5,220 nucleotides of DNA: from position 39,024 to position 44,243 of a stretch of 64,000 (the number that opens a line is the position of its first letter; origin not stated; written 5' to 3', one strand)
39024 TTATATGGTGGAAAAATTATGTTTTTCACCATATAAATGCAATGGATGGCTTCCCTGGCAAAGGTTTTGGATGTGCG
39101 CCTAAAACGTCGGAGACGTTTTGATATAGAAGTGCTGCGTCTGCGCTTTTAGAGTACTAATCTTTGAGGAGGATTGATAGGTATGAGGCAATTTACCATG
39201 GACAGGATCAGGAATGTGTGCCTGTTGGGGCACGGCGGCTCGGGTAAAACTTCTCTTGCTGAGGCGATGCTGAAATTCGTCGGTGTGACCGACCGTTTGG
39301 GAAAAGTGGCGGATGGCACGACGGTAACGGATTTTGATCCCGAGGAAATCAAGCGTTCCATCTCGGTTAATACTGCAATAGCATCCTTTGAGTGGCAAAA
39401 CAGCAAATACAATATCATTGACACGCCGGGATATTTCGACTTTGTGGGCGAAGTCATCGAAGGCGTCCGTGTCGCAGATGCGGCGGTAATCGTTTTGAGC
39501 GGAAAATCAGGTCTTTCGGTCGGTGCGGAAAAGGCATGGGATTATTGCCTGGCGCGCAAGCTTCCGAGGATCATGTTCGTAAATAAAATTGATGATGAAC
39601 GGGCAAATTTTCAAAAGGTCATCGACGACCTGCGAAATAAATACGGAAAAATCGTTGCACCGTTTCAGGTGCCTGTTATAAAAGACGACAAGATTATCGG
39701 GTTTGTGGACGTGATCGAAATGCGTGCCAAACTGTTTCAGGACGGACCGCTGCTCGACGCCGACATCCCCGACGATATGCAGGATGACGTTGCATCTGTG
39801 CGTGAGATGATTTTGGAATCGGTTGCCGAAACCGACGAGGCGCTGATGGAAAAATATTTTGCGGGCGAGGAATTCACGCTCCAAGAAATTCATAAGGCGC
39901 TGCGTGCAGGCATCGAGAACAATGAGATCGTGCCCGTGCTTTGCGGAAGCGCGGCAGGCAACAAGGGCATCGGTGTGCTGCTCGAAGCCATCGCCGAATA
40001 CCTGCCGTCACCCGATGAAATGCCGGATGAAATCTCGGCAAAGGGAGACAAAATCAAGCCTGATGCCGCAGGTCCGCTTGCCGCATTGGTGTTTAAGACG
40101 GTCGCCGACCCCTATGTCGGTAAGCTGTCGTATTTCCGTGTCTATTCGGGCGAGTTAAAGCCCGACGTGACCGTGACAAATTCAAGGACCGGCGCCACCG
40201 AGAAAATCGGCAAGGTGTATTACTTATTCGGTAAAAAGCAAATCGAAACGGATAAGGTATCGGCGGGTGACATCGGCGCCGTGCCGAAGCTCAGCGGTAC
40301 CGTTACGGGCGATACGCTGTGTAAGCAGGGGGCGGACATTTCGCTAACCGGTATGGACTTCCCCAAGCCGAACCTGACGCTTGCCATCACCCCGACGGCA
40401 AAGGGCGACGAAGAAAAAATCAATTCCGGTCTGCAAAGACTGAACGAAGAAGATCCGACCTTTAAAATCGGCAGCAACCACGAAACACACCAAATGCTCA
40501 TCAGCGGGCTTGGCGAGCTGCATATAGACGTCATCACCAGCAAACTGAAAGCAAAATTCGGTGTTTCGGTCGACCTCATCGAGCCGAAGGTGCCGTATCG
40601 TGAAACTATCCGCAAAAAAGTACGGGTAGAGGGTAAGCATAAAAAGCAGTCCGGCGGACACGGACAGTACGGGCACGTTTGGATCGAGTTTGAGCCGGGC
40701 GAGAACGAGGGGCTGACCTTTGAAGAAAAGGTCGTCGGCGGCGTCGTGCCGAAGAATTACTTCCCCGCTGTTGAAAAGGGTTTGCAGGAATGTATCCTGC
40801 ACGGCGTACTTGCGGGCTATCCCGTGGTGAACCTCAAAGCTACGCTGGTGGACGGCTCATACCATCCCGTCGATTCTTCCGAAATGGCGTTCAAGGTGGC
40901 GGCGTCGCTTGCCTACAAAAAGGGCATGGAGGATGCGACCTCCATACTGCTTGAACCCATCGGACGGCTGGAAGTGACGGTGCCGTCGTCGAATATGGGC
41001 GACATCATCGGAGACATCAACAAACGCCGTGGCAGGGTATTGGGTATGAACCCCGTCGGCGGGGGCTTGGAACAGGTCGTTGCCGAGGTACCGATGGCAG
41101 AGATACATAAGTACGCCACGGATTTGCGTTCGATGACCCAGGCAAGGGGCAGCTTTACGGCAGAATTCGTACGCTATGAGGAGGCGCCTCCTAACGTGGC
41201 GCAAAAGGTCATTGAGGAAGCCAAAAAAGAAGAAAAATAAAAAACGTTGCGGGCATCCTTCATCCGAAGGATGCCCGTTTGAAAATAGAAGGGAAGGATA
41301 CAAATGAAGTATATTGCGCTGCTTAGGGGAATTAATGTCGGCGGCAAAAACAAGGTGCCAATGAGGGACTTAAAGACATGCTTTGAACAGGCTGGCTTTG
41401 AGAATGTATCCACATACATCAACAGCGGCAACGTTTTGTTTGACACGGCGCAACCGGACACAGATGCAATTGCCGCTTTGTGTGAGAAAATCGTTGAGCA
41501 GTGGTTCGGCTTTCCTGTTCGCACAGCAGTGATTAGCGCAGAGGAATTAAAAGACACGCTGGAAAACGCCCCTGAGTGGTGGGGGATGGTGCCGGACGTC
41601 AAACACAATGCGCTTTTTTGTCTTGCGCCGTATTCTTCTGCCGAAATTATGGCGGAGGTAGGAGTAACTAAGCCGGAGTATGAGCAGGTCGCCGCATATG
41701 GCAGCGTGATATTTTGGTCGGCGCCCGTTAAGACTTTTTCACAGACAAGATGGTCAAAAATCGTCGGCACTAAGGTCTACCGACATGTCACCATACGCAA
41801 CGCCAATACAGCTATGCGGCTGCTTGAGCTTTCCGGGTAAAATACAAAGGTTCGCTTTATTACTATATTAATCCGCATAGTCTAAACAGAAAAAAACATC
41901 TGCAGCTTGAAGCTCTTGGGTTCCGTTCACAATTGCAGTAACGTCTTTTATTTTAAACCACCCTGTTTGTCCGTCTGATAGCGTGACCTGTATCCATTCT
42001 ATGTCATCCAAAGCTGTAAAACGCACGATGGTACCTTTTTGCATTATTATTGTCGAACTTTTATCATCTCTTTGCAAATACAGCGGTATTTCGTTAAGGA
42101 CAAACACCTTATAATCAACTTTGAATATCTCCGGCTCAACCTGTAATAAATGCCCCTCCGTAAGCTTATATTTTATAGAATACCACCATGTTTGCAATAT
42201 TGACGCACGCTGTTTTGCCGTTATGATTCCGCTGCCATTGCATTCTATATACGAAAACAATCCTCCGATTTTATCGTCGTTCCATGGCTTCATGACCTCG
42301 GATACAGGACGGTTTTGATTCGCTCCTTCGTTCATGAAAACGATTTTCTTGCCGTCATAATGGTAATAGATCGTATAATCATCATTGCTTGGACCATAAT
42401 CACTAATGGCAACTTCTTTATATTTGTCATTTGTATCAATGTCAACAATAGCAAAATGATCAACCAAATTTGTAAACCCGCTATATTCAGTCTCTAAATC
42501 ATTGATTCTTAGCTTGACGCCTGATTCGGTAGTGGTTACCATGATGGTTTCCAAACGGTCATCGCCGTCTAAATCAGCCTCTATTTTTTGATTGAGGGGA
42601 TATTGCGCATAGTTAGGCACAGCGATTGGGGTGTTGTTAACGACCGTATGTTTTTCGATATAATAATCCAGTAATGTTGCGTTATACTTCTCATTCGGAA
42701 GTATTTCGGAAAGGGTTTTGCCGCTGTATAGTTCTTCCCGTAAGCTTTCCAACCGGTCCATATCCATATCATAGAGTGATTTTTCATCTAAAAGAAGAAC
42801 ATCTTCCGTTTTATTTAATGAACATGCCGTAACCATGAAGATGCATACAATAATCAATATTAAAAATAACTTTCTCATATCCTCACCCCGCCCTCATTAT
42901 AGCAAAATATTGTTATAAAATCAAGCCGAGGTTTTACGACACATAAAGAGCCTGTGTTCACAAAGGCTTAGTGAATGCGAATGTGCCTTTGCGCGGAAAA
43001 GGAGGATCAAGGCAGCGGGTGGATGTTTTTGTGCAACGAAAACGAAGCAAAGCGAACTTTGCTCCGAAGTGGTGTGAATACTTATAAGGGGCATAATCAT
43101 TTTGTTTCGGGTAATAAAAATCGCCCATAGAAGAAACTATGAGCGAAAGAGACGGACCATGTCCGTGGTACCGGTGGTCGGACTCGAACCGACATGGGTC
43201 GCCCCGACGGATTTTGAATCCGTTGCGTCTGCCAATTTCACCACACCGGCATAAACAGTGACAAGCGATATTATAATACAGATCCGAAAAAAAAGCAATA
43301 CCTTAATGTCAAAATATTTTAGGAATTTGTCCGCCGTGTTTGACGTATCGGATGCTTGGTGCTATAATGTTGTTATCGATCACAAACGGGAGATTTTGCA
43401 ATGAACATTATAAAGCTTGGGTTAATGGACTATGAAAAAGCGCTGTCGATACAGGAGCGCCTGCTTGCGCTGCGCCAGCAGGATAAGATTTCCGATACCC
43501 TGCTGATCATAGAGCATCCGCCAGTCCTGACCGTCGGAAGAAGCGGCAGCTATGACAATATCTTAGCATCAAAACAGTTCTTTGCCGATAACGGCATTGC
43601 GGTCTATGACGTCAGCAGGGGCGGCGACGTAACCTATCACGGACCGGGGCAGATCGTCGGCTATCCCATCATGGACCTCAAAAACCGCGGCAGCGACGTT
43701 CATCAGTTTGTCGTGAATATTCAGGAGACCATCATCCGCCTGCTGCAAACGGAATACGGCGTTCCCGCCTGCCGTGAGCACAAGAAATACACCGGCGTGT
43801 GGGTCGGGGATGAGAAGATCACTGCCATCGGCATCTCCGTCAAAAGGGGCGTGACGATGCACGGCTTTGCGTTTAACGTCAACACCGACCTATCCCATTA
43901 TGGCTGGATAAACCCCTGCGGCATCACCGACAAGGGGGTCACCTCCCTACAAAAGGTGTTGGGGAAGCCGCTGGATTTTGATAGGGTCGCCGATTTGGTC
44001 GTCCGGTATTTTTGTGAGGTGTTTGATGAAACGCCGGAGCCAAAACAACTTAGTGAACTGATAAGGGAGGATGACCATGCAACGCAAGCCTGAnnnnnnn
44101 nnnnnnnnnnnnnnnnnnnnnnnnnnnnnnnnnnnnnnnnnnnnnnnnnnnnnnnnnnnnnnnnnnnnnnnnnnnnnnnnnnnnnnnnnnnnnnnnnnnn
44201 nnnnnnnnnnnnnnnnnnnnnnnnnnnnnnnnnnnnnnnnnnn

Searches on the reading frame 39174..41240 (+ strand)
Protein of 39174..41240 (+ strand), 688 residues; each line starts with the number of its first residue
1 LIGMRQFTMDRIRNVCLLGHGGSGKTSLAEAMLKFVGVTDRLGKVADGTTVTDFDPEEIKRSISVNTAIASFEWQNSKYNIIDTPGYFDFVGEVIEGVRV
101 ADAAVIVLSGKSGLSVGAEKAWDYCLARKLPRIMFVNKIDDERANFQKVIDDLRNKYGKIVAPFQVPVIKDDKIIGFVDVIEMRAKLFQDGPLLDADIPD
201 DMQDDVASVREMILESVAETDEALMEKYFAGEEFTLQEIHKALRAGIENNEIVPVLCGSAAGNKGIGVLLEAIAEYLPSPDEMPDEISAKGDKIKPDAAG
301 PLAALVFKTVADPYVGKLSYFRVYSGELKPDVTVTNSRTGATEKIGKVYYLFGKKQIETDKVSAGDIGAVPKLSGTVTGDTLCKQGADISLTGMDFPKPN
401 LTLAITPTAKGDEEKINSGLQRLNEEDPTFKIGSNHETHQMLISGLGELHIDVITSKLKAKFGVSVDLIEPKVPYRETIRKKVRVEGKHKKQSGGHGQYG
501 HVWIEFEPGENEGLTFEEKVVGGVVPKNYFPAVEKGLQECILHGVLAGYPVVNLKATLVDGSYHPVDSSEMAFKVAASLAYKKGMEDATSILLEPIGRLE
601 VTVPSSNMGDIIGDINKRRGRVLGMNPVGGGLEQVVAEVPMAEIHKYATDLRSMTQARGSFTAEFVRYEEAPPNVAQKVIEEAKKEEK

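Call 11: search_protein_families(library=pfam, proteins=[window:39174-41240:+], max_evalue=0.00001)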
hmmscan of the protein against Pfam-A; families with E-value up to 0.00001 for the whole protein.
window:39174-41240:+ (688 aa): 6 families
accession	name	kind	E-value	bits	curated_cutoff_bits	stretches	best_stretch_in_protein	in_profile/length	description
PF03764.24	EFG_IV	-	4e-45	153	24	1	471-588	1-120/121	Elongation factor G, domain IV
PF00009.33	GTP_EFTU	-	4e-44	150.9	26.5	1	11-279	2-188/188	Elongation factor Tu GTP binding domain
PF00679.30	EFG_C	-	4.8e-27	94.3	27.9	1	592-678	2-88/89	Elongation factor G C-terminus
PF14492.12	EFG_III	-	2e-26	92.3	27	1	396-468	1-73/75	Elongation Factor G, domain III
PF22042.2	EF-G_D2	-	2.1e-16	60.2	27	1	302-384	2-83/84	Elongation factor G domain 2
PF03144.31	GTP_EFTU_D2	-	1.6e-10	41.7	30.3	1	316-383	1-73/73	Elongation factor Tu domain 2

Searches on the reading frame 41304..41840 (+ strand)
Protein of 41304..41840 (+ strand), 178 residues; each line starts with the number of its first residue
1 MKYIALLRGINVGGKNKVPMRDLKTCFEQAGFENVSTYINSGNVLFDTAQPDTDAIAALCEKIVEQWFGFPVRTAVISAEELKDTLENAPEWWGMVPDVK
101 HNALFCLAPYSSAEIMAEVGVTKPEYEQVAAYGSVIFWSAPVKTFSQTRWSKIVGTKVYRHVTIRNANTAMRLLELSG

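Call 60: search_protein_families(library=pfam, proteins=[window:41304-41840:+], max_evalue=0.00001)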
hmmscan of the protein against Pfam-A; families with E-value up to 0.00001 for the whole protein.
window:41304-41840:+ (178 aa): 1 family
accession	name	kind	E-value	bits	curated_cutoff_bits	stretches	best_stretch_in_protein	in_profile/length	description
PF08002.16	DUF1697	-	1.4e-41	142.5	24.4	1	1-137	1-137/137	Protein of unknown function (DUF1697)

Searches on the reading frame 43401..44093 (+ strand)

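Call 10: search_protein_families(library=pfam, proteins=[window:43401-44093:+], max_evalue=0.00001)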
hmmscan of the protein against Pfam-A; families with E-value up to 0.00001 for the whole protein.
window:43401-44093:+ (230 aa): 1 family
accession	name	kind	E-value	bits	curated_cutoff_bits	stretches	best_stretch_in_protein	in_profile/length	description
PF21948.1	LplA-B_cat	-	1.6e-49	169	27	1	10-204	1-199/200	Lipoyl protein ligase A/B catalytic domain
